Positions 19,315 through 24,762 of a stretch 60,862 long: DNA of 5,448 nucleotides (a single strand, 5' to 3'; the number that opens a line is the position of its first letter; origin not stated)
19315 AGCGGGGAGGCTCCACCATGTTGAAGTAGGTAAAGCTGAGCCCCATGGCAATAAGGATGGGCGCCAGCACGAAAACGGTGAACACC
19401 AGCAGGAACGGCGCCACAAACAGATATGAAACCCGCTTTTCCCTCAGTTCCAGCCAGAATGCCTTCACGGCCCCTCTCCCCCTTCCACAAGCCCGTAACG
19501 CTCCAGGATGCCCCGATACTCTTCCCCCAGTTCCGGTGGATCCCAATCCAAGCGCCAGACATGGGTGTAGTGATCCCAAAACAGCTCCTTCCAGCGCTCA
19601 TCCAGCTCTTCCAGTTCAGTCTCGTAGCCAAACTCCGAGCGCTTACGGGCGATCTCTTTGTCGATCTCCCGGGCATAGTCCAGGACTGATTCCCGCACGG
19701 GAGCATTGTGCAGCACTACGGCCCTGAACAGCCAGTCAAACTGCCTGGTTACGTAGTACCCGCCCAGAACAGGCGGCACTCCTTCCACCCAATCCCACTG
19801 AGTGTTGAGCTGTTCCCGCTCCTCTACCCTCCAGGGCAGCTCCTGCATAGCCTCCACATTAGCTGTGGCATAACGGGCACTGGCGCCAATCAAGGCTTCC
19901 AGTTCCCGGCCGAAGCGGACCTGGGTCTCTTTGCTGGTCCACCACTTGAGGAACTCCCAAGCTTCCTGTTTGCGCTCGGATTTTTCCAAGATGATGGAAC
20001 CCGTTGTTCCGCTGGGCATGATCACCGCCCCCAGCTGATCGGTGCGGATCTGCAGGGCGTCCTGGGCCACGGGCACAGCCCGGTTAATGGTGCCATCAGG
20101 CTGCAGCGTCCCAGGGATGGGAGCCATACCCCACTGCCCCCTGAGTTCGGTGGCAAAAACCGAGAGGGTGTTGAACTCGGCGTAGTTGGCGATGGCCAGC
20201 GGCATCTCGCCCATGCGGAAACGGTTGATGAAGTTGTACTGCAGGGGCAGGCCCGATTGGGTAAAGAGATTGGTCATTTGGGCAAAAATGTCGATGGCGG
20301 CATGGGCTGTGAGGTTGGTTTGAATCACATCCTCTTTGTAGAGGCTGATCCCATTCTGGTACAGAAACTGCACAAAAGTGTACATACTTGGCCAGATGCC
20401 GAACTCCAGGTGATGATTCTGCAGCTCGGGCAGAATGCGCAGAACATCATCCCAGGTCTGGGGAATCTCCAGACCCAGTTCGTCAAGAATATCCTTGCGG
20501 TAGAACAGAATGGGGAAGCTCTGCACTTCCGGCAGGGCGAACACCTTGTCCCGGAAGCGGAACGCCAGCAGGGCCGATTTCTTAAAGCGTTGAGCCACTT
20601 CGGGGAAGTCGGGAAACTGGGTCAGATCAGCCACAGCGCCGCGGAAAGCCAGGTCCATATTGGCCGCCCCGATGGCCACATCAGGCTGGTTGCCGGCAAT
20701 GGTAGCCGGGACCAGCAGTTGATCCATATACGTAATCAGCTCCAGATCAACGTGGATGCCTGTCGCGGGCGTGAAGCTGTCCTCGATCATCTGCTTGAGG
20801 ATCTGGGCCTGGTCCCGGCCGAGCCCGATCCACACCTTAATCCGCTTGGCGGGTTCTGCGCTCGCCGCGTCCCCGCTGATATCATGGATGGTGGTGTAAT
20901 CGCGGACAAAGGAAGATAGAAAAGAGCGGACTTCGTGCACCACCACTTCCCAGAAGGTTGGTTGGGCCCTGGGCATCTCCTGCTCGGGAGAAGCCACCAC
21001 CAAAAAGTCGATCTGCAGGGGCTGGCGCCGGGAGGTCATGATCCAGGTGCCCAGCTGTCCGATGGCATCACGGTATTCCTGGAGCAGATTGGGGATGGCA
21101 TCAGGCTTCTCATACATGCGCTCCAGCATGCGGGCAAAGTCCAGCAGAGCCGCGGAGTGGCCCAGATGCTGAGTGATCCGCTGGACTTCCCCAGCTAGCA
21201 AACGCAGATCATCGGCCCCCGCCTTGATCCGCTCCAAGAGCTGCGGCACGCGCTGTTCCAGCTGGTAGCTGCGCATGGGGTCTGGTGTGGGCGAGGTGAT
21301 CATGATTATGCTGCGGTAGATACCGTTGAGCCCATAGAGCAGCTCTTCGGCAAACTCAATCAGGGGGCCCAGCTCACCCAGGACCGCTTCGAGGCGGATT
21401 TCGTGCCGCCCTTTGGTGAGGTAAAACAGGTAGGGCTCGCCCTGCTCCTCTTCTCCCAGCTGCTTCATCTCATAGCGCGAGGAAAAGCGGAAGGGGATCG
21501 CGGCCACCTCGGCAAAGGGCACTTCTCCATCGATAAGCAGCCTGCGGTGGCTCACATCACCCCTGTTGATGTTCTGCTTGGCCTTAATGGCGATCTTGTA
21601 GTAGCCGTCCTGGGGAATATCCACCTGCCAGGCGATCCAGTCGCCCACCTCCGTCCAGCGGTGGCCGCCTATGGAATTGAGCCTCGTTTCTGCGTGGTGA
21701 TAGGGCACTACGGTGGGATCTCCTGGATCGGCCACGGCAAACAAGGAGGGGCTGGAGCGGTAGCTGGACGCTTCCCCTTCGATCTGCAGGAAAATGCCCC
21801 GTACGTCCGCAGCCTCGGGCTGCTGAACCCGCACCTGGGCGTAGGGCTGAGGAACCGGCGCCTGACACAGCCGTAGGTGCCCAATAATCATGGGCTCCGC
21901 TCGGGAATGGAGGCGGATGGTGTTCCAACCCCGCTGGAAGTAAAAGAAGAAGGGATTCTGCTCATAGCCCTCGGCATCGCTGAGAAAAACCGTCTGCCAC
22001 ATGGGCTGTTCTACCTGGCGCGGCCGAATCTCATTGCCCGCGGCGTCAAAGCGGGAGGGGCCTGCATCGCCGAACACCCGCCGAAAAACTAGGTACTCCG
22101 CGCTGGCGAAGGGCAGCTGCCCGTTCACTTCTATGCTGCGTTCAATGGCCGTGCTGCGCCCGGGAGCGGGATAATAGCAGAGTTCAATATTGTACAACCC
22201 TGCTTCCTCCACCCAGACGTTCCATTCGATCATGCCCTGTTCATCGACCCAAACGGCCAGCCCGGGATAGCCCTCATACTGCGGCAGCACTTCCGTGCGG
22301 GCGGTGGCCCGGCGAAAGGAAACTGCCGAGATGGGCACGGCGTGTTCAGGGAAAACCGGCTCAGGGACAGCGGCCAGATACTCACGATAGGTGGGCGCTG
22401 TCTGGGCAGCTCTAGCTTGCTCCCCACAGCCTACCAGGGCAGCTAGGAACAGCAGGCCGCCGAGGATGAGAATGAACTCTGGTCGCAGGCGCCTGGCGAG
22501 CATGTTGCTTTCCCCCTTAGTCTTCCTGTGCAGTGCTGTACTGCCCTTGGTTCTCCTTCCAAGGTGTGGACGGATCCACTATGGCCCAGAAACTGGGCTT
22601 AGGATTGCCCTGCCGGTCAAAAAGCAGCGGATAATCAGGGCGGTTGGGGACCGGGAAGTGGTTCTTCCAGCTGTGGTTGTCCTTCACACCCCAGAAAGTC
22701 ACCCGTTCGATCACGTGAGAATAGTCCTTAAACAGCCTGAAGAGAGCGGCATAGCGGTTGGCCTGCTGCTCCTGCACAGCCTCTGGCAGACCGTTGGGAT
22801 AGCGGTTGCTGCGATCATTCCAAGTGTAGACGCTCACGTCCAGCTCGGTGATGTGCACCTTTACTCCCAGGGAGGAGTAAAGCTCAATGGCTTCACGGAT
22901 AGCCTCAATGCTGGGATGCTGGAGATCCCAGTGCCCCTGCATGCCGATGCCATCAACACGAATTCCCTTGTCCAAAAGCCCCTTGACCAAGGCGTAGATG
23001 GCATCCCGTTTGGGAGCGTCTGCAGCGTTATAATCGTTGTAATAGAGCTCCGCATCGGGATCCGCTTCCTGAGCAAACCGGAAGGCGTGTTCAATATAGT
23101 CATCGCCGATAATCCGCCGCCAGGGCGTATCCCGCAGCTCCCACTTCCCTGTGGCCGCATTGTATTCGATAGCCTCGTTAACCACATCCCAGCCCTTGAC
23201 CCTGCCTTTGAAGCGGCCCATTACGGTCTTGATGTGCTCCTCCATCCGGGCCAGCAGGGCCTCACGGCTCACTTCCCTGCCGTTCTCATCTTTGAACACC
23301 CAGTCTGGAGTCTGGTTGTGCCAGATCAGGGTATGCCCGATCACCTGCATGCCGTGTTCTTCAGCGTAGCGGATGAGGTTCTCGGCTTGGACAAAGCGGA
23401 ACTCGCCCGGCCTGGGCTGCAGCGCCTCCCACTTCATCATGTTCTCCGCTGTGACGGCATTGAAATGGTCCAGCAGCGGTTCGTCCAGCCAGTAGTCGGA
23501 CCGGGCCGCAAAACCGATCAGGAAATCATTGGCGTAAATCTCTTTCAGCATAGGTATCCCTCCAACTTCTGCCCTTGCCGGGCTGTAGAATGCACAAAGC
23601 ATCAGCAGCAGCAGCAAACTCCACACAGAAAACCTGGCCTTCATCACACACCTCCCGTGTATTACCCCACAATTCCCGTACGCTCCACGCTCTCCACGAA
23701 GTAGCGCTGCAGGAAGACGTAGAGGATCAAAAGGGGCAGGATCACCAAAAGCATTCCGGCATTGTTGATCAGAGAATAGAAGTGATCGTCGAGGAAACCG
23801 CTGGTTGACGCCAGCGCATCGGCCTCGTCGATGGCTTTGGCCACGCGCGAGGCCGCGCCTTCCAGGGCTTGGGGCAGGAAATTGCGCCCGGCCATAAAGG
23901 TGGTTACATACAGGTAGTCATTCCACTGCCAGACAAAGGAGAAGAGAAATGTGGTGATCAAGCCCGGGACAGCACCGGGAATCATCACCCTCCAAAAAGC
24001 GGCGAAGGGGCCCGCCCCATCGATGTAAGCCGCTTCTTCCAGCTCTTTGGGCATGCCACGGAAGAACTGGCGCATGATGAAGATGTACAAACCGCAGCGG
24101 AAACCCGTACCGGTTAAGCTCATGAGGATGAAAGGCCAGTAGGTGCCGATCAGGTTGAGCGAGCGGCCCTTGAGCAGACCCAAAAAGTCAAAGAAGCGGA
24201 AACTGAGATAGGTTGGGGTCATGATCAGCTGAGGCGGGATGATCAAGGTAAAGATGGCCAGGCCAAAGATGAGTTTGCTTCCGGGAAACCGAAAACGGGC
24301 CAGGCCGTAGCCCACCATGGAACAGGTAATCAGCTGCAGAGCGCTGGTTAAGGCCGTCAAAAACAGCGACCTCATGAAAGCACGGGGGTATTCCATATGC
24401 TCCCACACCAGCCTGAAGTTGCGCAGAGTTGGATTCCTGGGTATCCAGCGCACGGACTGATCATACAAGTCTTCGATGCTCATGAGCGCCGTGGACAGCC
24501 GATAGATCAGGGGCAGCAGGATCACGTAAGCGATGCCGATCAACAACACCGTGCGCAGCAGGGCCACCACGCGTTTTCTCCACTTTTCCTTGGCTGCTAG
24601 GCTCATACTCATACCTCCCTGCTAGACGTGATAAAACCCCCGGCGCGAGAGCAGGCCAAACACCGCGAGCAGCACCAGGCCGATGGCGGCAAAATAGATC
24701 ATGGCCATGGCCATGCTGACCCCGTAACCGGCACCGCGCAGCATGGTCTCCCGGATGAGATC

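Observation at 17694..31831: Uncharacterised multi-component polysaccharide capture/import module: SBP + NHL-TPR-Yip1 + DUF5696-like + two permease pairs + giant SBP, with a GH10 xylanase embedded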

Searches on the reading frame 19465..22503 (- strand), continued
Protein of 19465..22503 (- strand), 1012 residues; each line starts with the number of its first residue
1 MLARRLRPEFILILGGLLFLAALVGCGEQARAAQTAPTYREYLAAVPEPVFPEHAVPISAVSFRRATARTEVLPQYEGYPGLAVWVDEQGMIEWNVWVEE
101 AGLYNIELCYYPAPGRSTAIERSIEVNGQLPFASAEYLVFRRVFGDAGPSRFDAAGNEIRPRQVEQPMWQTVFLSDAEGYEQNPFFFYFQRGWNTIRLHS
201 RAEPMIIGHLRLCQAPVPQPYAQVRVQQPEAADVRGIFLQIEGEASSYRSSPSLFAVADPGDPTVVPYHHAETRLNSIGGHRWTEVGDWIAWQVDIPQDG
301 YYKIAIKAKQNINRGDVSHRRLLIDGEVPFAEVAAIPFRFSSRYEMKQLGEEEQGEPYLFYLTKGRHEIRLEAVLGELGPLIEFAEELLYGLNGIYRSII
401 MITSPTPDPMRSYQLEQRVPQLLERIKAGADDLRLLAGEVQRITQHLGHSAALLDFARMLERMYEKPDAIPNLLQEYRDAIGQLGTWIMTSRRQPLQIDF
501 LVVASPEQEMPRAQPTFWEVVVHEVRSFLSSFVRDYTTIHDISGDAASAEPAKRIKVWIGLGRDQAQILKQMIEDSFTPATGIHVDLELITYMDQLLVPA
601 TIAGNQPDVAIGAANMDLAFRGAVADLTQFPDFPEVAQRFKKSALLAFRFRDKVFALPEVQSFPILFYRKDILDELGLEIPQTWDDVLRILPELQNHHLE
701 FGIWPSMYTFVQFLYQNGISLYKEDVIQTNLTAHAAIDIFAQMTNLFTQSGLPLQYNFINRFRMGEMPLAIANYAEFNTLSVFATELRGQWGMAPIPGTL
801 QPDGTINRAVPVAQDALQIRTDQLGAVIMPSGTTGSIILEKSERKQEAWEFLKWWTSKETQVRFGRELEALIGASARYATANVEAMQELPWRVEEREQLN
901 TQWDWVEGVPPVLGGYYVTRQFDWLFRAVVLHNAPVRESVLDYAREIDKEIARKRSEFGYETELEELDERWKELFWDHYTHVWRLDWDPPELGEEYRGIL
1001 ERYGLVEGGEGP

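Call 66: fold_search(model_id=the predicted structure, library=pdb)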
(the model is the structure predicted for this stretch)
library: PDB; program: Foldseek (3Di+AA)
matches with E <= 10: 1430; with E <= 0.001: 966
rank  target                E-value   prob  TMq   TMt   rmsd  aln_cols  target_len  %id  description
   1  5f7v_A                1.5e-16  1.00  0.29  0.67   6.0       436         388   17  ABC substrate-binding protein Lmo0181 from Listeria monocytogenes in complex with cycloalternan (released 2016-09-07)
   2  3uor_B                1.8e-15  1.00  0.31  0.73   5.8       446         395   19  The structure of the sugar-binding protein MalE from the phytopathogen Xanthomonas citri (released 2011-12-14)
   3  3uor_A                2.0e-15  1.00  0.30  0.70   6.3       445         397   19  The structure of the sugar-binding protein MalE from the phytopathogen Xanthomonas citri (released 2011-12-14)
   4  9xf5_A                2.4e-15  1.00  0.29  0.69   6.7       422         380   16  Cycloisomaltooligosaccharide binding protein in complex with cycloisomaltooctaose (released 2026-03-25)
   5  6dtu_A                2.8e-15  1.00  0.28  0.66   5.9       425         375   18  Maltotetraose bound T. maritima MalE1 (released 2018-09-19)
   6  7c0z_B                4.5e-15  1.00  0.29  0.69   5.3       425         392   17  Crystal structure of a dinucleotide-binding protein (Y246A) of ABC transporter endogenously bound to uridylyl-3'-5'-ph (released 2021-03-10)
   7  7x0j_B                7.3e-15  1.00  0.29  0.67   5.2       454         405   17  Crystal structure of sugar binding protein CbpB complexed wtih cellobiose from Clostridium thermocellum (released 2022-09-14)
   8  7c0o_A                7.6e-15  1.00  0.29  0.67   5.2       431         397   16  Crystal structure of a dinucleotide-binding protein (Y56F) of ABC transporter endogenously bound to uridylyl-3'-5'-pho (released 2021-03-10)
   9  7x0i_B                8.1e-15  1.00  0.30  0.69   5.2       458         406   17  Crystal structure of sugar binding protein CbpB from Clostridium thermocellum (released 2022-09-14)
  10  7c14_A                8.5e-15  1.00  0.30  0.69   5.0       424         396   17  Crystal structure of a dinucleotide-binding protein (Q274A) of ABC transporter endogenously bound to uridylyl-3'-5'-ph (released 2021-03-10)
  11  7c0y_A                8.9e-15  1.00  0.29  0.68   5.3       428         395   16  Crystal structure of a dinucleotide-binding protein (Y246A) of ABC transporter endogenously bound to uridylyl-3'-5'-ph (released 2021-03-10)
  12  7c16_A                9.9e-15  1.00  0.29  0.67   5.4       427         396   17  Crystal structure of a dinucleotide-binding protein (Y224A/Y246A) of ABC transporter endogenously bound to uridylyl-3' (released 2021-03-10)
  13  7x0i_A                1.0e-14  1.00  0.31  0.70   4.9       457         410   18  Crystal structure of sugar binding protein CbpB from Clostridium thermocellum (released 2022-09-14)
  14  4qsd_A                1.0e-14  1.00  0.28  0.65   5.7       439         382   15  Crystal structure of atu4361 sugar transporter from Agrobacterium Fabrum C58, target efi-510558, with bound sucrose (released 2014-08-06)
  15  2ghb_A                1.1e-14  1.00  0.31  0.78   4.2       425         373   18  Thermotoga maritima maltotriose binding protein, ligand free form (released 2007-02-06)
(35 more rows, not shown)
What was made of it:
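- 19465..22503 (-): Giant SBP, 1012 aa: signal peptide with lipobox LVGC, two beta-sandwich domains (about 55-215 and 238-375) that are weakly CBM35/Golvesin_C-like, a helical bundle (378-492), and a family-1 SBP fold (496-960). Foldseek matches the SBP part to oligosaccharide SBPs (call 66).
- On CUT1 ABC importer (type I, binding-protein dependent): The giant SBP's C-terminal part superposes on oligosaccharide SBPs, TM 0.65-0.78 on target (call 66).
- Tried and rejected: It was dominated by the SBP domain and says nothing about the N-terminal beta-sandwiches (call 66).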

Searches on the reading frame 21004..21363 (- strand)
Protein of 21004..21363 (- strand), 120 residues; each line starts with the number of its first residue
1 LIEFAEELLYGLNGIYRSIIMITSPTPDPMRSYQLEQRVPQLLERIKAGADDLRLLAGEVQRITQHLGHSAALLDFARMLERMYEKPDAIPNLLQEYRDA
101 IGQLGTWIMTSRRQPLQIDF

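Call 67: search_protein_families(library=pfam, proteins=[window:21004-21363:-], max_evalue=5)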
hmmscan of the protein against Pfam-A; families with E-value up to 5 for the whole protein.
window:21004-21363:- (120 aa): 0 families

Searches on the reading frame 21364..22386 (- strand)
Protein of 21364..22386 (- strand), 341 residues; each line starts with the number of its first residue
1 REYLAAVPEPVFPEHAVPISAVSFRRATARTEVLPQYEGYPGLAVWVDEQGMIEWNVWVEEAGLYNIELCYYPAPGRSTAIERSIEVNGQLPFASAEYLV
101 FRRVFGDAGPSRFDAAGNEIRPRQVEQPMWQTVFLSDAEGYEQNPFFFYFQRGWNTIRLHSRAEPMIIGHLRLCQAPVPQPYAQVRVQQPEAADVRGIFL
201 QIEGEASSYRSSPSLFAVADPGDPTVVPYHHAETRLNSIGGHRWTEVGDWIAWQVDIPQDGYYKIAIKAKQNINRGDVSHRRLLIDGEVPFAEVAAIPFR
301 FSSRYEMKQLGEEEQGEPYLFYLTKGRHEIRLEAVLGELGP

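Call 67: search_protein_families(library=pfam, proteins=[window:21364-22386:-], max_evalue=5)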
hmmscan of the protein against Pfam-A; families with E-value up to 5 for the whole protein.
window:21364-22386:- (341 aa): 2 families
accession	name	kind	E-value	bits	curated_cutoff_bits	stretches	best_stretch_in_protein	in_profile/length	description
PF25275.1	Golvesin_C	-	0.00033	21.2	31.6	2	248-276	40-68/132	Golvesin C-terminal domain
PF16990.11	CBM_35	-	0.0011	19.7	28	1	50-75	35-59/121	Carbohydrate binding module (family 35)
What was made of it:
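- Tried and rejected: Only weak CBM35 and Golvesin_C sequence hits support a CBM-like nature (call 67).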

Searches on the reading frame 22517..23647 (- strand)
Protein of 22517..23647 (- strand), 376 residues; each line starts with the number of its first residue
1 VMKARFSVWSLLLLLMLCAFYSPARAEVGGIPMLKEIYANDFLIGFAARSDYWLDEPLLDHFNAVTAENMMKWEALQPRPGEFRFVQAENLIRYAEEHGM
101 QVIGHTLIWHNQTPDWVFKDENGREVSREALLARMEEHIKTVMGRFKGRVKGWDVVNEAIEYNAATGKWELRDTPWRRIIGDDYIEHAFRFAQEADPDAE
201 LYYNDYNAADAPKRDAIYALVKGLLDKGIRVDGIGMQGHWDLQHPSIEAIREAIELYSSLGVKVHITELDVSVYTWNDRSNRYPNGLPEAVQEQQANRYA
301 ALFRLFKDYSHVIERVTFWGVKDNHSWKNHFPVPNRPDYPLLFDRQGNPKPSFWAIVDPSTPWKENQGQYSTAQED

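Call 3: search_protein_families(library=pfam, proteins=[window:22517-23647:-], max_evalue=0.01)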
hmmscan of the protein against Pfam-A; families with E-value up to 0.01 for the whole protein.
window:22517-23647:- (376 aa): 1 family
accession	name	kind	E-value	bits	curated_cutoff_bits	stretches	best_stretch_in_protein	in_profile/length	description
PF00331.26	Glyco_hydro_10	-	5.1e-104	348.3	22.1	1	34-358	2-310/311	Glycosyl hydrolase family 10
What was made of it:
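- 22517..23647 (-): Single-domain GH10 endo-xylanase with a Sec-type signal peptide. The catalytic motifs WDVVNE and ITELD are present. Pfam 348 bits (call 3).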

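Call 8: search_protein_families(library=ncbifam, proteins=[window:22517-23647:-], max_evalue=0.001)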
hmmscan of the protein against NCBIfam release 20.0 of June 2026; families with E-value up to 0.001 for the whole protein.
window:22517-23647:- (376 aa): 1 family
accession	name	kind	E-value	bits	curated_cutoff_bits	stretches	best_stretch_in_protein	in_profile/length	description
NF041944.1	Xylase_Ferestase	equivalog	4.3e-76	256.6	1200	1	34-359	2-337/694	bifunctional endo-1,4-beta-xylanase/feruloyl esterase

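Call 60: search_protein_families(library=ncbifam, proteins=[window:22517-23647:-], max_evalue=1e-10)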
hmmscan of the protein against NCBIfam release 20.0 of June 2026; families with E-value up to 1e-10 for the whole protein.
window:22517-23647:- (376 aa): 1 family
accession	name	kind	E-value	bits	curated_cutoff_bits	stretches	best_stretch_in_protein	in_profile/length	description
NF041944.1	Xylase_Ferestase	equivalog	4.3e-76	256.6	1200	1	34-359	2-337/694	bifunctional endo-1,4-beta-xylanase/feruloyl esterase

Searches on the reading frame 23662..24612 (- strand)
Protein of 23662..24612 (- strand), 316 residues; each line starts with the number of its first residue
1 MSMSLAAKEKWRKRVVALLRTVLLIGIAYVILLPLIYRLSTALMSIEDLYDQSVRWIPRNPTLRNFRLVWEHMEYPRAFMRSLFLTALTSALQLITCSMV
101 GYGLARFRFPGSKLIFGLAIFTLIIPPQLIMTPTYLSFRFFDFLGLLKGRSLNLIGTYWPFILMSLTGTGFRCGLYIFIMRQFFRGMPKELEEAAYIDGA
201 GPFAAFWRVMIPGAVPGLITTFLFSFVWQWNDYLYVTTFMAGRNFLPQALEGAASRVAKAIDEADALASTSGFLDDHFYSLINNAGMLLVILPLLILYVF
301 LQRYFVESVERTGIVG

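Call 3: search_protein_families(library=pfam, proteins=[window:23662-24612:-], max_evalue=0.01)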
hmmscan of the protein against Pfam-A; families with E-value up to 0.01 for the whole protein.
window:23662-24612:- (316 aa): 1 family
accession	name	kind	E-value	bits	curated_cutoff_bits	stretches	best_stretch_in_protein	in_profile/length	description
PF00528.27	BPD_transp_1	-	1.6e-14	54.5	26.4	1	99-306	3-179/184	Binding-protein-dependent transport system inner membrane component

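Call 8: search_protein_families(library=ncbifam, proteins=[window:23662-24612:-], max_evalue=0.001)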
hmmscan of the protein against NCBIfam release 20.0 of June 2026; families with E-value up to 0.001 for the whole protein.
window:23662-24612:- (316 aa): 16 families
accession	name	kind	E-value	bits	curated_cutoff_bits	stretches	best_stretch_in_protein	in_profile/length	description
NF008210.0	PRK10973.1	equivalog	5.9e-23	81.9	297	1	13-308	6-275/281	sn-glycerol-3-phosphate ABC transporter permease UgpE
NF040932.1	ABC_arch_GlcU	equivalog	2.1e-18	67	340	1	20-309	5-264/272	glucose ABC transporter permease GlcU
NF008231.0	PRK10998.1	equivalog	2.9e-13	50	261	1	80-232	86-229/296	maltose ABC transporter permease MalG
TIGR01581.1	Mo_ABC_porter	hypoth_equivalog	3.9e-12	46.1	210.3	1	81-227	21-169/225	ABC transporter permease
NF007047.0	PRK09500.1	equivalog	5.5e-10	39.3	326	1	60-245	41-211/257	spermidine/putrescine ABC transporter permease PotC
NF006939.0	PRK09421.1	equivalog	7.2e-09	35.4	262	1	78-239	11-171/230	molybdate ABC transporter permease subunit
TIGR02141.1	modB_ABC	equivalog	2.8e-08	33.7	182.6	1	82-228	3-147/208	molybdate ABC transporter permease subunit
TIGR02139.1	permease_CysT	equivalog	6.3e-08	32.5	246.1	1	183-236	154-207/265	sulfate ABC transporter permease subunit CysT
TIGR03262.1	PhnU2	equivalog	1.3e-06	27.4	593.25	1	28-233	15-205/546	putative 2-aminoethylphosphonate ABC transporter permease subunit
NF011624.0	PRK15050.1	equivalog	1.4e-06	27.7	247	1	29-237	26-237/297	2-aminoethylphosphonate ABC transporter permease subunit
NF008232.0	PRK10999.1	equivalog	1.4e-05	24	392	1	181-242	395-456/520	maltose ABC transporter permease MalF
NF040839.1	tungstate_WtpB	equivalog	1.6e-05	24.7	340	1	77-226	44-190/251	tungstate ABC transporter permease WtpB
TIGR00969.1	3a0106s02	subfamily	3e-05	23.6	240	1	77-226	61-208/272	sulfate ABC transporter permease subunit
TIGR03226.1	PhnU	equivalog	3.2e-05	23.6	283.45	1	6-239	28-257/311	2-aminoethylphosphonate ABC transporter permease subunit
NF040931.1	ABC_arch_GlcT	equivalog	6.4e-05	22.7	360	1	174-229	156-213/278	glucose ABC transporter permease GlcT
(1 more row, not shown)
